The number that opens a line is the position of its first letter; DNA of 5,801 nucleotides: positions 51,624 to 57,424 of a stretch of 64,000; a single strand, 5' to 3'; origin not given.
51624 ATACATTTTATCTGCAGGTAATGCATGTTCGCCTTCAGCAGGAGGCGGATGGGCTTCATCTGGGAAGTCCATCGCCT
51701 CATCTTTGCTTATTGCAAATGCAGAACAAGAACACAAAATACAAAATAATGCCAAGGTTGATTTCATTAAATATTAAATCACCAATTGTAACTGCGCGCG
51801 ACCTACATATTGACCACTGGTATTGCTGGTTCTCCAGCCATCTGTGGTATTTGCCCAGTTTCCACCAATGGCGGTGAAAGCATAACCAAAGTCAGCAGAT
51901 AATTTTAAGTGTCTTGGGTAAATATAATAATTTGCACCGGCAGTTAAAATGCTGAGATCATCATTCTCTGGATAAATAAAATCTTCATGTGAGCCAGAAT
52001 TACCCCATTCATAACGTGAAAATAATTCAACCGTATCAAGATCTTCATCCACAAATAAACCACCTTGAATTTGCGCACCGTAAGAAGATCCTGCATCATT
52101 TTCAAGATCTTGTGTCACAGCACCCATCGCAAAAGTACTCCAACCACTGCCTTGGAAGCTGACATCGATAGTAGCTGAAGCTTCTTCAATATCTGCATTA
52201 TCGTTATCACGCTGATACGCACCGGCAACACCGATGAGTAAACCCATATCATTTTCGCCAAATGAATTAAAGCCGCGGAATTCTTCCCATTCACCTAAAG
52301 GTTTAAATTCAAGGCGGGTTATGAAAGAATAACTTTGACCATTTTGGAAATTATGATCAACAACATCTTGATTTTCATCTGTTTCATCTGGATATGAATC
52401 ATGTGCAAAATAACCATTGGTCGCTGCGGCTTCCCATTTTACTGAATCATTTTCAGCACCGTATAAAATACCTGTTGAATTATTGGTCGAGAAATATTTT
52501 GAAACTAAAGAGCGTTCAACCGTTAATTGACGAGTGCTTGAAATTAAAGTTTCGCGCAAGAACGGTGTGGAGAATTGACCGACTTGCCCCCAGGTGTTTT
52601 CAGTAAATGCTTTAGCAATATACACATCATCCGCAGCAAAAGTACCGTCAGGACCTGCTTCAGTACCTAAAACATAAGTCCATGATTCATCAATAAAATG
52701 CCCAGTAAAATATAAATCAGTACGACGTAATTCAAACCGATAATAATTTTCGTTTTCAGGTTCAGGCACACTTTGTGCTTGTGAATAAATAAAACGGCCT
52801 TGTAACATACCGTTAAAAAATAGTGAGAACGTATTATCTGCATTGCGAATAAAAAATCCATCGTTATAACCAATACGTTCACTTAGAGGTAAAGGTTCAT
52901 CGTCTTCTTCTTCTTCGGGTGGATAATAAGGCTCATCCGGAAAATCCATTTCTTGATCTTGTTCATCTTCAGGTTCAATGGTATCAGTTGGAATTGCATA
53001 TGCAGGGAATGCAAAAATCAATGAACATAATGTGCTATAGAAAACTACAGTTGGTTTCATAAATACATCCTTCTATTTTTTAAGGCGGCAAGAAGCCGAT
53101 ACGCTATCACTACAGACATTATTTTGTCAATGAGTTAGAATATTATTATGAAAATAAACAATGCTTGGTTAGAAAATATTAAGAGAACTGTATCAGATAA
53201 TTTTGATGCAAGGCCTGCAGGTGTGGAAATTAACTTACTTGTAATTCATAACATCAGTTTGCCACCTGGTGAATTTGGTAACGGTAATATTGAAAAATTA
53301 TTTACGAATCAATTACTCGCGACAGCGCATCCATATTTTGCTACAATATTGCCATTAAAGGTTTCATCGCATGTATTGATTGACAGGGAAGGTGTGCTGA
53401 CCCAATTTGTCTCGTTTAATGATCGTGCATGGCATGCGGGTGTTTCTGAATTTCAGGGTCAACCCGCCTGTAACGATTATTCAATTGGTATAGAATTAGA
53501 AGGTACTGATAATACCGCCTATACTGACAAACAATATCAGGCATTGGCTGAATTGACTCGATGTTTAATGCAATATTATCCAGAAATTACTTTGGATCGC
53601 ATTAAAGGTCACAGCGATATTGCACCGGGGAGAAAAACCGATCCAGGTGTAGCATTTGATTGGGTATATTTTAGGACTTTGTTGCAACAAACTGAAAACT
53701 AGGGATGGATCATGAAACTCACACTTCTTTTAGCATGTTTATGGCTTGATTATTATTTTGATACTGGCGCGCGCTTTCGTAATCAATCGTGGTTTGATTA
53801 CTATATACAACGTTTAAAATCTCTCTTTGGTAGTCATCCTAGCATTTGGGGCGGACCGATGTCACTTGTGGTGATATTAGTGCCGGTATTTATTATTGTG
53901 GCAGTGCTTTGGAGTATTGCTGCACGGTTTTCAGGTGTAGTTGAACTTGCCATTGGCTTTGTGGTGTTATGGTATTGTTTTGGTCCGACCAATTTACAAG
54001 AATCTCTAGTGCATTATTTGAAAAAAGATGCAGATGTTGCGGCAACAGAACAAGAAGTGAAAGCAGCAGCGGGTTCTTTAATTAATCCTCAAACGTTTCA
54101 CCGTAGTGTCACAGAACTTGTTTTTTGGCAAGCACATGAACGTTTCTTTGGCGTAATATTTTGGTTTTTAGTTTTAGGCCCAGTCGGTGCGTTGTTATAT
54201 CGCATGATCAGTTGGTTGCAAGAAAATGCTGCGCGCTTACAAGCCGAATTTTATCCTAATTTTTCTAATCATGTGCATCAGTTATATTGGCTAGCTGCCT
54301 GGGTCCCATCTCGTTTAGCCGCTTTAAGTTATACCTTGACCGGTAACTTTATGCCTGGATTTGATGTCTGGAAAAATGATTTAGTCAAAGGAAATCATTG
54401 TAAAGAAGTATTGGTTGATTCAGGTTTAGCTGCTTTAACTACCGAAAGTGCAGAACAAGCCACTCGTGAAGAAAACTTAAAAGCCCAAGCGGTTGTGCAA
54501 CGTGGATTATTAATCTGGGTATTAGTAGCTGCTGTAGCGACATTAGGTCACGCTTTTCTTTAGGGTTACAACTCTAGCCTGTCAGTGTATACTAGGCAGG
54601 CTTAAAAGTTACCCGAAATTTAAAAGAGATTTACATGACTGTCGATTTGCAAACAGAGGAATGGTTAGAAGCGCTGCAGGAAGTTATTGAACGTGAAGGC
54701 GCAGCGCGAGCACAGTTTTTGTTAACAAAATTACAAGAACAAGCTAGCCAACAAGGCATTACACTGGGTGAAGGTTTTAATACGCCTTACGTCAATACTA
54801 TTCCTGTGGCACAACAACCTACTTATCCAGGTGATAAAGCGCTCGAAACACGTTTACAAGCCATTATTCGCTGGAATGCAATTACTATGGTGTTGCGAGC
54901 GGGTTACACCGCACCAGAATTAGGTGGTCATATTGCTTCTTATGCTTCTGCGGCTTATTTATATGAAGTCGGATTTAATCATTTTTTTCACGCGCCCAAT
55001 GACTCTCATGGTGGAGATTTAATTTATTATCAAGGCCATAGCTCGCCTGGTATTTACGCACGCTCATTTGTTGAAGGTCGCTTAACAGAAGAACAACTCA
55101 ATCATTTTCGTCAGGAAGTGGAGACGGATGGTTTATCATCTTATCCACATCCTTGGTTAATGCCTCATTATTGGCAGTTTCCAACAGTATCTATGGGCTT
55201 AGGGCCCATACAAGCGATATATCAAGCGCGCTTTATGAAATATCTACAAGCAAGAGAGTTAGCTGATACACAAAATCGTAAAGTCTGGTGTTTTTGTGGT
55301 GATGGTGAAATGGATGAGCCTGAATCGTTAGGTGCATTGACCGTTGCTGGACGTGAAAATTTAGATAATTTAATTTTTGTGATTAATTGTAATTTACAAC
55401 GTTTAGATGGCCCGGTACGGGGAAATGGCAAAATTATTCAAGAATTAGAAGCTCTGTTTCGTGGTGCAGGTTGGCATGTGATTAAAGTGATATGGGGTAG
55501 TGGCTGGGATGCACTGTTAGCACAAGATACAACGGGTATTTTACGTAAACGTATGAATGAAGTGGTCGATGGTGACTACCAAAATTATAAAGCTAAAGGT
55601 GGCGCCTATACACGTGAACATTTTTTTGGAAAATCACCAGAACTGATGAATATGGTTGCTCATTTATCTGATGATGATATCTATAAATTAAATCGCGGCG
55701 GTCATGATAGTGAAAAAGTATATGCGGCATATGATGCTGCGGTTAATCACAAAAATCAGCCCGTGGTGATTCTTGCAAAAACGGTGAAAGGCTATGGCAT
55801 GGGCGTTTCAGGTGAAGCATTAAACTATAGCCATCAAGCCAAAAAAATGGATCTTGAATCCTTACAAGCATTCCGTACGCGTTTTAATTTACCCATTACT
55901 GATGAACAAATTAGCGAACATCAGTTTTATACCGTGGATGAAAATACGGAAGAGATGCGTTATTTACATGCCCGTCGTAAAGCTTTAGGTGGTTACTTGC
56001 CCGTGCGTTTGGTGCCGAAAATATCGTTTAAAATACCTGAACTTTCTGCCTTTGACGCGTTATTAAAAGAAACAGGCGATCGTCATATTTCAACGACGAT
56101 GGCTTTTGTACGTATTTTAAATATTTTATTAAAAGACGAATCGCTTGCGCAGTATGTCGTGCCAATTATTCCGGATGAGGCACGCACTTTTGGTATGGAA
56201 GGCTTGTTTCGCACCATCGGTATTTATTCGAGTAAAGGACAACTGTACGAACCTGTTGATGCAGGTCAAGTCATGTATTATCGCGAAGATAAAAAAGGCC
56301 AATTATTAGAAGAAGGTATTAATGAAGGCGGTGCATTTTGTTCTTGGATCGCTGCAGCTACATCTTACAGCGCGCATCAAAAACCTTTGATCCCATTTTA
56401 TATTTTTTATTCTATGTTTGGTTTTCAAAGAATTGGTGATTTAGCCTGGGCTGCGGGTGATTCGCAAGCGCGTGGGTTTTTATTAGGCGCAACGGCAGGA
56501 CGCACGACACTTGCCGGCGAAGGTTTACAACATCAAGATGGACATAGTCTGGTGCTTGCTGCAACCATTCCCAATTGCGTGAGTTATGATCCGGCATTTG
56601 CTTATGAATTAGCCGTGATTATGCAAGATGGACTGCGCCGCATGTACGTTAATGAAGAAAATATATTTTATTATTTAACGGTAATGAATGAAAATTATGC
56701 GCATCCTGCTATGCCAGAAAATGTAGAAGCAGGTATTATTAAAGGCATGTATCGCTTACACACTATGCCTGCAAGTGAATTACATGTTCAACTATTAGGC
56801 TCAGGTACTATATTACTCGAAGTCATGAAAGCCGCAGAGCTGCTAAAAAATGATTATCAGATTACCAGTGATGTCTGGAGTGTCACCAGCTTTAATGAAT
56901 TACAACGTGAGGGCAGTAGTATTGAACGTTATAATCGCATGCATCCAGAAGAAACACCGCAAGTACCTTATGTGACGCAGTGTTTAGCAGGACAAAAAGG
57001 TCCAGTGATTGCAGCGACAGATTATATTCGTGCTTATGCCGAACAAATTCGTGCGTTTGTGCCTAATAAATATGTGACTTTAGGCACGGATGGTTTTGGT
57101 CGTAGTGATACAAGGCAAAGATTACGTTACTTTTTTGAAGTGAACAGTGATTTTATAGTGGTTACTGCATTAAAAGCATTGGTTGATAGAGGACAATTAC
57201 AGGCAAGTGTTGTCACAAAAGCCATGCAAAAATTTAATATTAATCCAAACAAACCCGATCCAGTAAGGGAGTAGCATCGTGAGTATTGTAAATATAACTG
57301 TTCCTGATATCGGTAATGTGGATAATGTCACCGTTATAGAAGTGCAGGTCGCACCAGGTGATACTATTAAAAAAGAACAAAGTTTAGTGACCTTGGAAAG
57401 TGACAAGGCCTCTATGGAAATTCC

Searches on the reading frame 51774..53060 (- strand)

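Call 75: search_protein_families(library=pfam, proteins=[window:51774-53060:-], max_evalue=0.01)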
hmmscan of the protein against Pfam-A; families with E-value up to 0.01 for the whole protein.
window:51774-53060:- (428 aa): 1 family
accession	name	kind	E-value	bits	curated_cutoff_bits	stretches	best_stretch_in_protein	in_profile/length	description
PF07396.17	Porin_O_P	-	2.2e-06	27.6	20.9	1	101-222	19-143/370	Phosphate-selective porin O and P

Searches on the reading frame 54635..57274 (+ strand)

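Call 56: search_protein_families(library=ncbifam, proteins=[window:54635-57274:+], max_evalue=0.00001)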
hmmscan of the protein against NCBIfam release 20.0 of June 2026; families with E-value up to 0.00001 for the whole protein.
window:54635-57274:+ (879 aa): 6 families
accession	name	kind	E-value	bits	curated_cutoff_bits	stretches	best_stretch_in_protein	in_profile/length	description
TIGR00759.1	aceE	equivalog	0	1492.4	859.9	1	6-877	10-883/885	pyruvate dehydrogenase (acetyl-transferring), homodimeric type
TIGR03186.1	AKGDH_not_PDH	exception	0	1346.3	1408.3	1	6-868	10-877/889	alpha-ketoglutarate dehydrogenase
NF004559.0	PRK05899.2-5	equivalog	1.4e-28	99.6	488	2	97-285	38-218/627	transketolase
TIGR00232.1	tktlase_bact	equivalog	6.2e-15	54.6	682.25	1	98-288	21-214/654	transketolase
NF004556.0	PRK05899.2-2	equivalog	2e-14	52.8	575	1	80-292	26-222/639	transketolase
NF004558.0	PRK05899.2-4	equivalog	1.3e-12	46.9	788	1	126-285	56-212/651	transketolase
